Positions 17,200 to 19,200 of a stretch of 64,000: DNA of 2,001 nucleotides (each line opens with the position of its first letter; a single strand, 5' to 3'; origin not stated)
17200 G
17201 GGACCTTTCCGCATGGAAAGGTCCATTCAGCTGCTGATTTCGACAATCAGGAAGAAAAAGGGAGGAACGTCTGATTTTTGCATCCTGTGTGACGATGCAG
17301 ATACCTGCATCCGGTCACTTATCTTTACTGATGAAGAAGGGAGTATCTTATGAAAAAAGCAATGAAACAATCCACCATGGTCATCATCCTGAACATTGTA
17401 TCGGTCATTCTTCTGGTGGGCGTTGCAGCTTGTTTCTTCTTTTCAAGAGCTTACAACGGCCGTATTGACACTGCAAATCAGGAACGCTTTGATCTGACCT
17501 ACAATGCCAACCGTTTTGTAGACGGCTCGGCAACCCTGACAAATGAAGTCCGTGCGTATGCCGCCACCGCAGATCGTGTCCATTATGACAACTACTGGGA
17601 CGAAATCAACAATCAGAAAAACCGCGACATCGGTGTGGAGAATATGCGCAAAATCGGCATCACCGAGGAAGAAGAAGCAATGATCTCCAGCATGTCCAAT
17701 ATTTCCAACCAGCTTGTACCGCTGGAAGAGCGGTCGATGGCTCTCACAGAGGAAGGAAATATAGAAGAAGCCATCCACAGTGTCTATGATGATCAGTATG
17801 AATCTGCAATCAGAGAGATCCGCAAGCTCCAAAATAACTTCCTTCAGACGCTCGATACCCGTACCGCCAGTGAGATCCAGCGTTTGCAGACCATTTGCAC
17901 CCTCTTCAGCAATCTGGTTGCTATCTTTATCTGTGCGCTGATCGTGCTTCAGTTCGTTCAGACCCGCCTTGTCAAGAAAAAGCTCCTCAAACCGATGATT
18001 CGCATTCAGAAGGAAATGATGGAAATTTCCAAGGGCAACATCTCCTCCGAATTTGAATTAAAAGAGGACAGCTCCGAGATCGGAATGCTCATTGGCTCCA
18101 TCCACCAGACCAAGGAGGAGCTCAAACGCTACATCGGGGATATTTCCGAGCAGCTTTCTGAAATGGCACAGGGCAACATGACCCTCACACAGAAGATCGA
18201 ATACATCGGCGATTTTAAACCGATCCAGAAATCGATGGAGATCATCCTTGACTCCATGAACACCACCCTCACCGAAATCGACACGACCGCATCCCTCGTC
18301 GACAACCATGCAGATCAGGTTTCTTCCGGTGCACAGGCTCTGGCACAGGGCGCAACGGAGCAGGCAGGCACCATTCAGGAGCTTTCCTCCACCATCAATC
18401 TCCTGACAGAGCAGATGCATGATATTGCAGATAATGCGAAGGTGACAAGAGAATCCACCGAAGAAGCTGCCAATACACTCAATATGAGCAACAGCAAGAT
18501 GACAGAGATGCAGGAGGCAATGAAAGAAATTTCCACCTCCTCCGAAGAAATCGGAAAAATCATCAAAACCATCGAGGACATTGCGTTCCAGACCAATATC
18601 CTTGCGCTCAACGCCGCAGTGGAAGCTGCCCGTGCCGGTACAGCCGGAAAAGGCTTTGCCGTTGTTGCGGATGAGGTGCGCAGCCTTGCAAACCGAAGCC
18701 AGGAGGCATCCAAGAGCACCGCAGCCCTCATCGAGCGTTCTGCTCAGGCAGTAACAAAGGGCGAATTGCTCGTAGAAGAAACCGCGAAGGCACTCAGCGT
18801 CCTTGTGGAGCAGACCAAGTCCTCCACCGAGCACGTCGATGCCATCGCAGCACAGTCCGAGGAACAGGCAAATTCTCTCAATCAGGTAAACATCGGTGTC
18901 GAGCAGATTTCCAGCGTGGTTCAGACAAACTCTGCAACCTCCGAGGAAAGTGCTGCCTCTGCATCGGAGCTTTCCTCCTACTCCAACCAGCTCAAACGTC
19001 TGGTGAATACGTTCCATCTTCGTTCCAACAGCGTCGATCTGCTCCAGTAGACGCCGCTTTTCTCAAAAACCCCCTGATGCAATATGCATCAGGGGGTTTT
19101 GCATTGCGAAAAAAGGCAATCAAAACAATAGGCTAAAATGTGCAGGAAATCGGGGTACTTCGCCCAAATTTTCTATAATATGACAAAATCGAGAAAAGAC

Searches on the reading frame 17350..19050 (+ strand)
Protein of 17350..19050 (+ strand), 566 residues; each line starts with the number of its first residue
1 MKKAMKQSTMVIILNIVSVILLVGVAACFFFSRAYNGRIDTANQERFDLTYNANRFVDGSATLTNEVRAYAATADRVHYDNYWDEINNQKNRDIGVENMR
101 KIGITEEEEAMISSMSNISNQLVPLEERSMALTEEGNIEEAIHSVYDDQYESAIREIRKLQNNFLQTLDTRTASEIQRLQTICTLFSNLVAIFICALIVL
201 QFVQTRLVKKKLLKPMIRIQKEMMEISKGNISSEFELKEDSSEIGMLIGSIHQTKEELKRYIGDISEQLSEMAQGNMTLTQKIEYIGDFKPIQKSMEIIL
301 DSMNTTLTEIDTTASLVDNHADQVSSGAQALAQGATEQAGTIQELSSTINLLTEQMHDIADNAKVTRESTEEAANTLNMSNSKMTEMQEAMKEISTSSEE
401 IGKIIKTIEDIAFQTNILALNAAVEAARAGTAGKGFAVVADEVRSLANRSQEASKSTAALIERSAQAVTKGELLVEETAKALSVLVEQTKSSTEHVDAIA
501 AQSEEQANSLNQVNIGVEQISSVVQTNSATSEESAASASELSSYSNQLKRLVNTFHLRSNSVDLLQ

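Call 17: search_protein_families(library=pfam, proteins=[window:17350-19050:+], max_evalue=0.0001)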
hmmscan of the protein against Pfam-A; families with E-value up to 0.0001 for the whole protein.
window:17350-19050:+ (566 aa): 3 families
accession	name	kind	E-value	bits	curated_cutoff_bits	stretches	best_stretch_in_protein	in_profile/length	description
PF00015.26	MCPsignal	-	3.6e-42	144.6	34.6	1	369-523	3-171/172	Methyl-accepting chemotaxis protein (MCP) signalling domain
PF18947.5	HAMP_2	-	2e-06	28.1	24.3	0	265-304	27-66/67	HAMP domain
PF00672.30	HAMP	-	2.4e-06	28.2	25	1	210-259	4-52/53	HAMP domain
